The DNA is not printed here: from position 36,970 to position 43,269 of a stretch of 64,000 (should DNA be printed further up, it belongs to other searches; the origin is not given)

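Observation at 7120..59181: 52-kb single ORF encoding a 17,353-aa pure HEAT-repeat solenoid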

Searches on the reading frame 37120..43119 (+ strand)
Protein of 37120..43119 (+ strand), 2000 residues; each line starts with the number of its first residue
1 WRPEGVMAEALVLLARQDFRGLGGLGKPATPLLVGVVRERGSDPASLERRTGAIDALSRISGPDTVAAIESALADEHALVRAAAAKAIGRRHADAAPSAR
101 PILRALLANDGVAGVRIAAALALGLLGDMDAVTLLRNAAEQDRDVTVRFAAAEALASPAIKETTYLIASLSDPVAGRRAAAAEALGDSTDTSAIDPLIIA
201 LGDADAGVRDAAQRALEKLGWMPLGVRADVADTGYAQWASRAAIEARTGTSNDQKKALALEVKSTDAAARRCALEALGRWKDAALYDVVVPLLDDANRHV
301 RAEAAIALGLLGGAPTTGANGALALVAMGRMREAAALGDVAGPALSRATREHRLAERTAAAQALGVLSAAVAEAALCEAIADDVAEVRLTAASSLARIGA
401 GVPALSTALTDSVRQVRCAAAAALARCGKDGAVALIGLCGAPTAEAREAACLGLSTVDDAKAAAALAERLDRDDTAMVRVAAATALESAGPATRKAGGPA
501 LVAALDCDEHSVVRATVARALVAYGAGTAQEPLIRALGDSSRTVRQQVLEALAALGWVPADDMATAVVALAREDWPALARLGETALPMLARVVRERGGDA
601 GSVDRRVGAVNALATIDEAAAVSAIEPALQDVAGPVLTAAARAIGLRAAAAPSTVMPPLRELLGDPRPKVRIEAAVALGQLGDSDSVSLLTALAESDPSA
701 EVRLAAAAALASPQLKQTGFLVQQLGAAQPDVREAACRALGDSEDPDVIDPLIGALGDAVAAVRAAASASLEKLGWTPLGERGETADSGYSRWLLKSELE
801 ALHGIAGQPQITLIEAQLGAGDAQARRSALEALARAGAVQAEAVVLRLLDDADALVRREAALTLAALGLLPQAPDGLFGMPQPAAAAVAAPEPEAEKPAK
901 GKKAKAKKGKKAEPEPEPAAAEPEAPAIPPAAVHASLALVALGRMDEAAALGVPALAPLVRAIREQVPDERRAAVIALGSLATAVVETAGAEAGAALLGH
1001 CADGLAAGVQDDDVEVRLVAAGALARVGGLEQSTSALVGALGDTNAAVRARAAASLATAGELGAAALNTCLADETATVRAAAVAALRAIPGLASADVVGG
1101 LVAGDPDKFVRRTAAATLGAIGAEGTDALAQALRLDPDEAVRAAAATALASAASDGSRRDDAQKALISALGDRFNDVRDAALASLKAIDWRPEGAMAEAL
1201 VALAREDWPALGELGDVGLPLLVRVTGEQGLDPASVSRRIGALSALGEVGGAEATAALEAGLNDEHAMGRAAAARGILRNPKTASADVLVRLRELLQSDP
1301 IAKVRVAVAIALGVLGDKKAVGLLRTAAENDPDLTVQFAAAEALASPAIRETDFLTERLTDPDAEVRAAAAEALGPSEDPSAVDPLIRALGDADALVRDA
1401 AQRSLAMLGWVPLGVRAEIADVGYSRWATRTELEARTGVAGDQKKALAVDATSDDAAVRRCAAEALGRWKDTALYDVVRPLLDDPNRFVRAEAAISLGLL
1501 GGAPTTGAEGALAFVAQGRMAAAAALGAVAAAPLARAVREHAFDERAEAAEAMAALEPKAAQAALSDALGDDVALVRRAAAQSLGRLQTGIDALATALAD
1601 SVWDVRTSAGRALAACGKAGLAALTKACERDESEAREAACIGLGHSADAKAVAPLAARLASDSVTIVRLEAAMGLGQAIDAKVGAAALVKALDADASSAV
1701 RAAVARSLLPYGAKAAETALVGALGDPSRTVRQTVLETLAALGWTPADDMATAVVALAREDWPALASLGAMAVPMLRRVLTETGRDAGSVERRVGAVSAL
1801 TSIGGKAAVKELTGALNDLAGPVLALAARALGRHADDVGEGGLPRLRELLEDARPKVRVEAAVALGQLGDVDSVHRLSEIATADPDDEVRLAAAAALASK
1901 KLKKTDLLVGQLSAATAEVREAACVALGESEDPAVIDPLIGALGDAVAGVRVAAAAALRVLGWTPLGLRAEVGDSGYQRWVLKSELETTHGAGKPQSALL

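Call 7: search_protein_families(library=pfam, proteins=[window:37120-43119:+], max_evalue=0.01)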
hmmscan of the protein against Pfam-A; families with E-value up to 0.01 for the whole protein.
window:37120-43119:+ (2000 aa): 9 families
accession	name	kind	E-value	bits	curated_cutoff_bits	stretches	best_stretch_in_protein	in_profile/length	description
PF13646.12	HEAT_2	-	8.7e-165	536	27.7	22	639-711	19-88/88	HEAT repeats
PF02985.28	HEAT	-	6.8e-80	255.7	23.5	2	1354-1375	4-25/31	HEAT repeat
PF12717.13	Cnd1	-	4.7e-19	69.5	26.4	0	1826-1903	5-88/162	non-SMC mitotic condensation complex subunit 1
PF13513.12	HEAT_EZ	-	2e-16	60.5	27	1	636-681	3-55/55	HEAT-like repeat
PF03130.22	HEAT_PBS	-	5.7e-09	36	20.9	3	1366-1392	1-27/27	PBS lyase HEAT-like repeat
PF00514.29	Arm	-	6.3e-09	36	20.6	0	1840-1868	11-39/41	Armadillo/beta-catenin-like repeat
PF25786.1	HEAT_GCN1_C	-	5e-05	23.8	27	0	1149-1196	56-102/151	GCN1-like, C-terminal HEAT repeats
PF21581.3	SCD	-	0.00011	22.9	27.5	0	536-555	38-57/75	Stromalin conservative domain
PF14663.11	RasGEF_N_2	-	0.00015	22.5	27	0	1165-1225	9-63/108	Rapamycin-insensitive companion of mTOR RasGEF_N domain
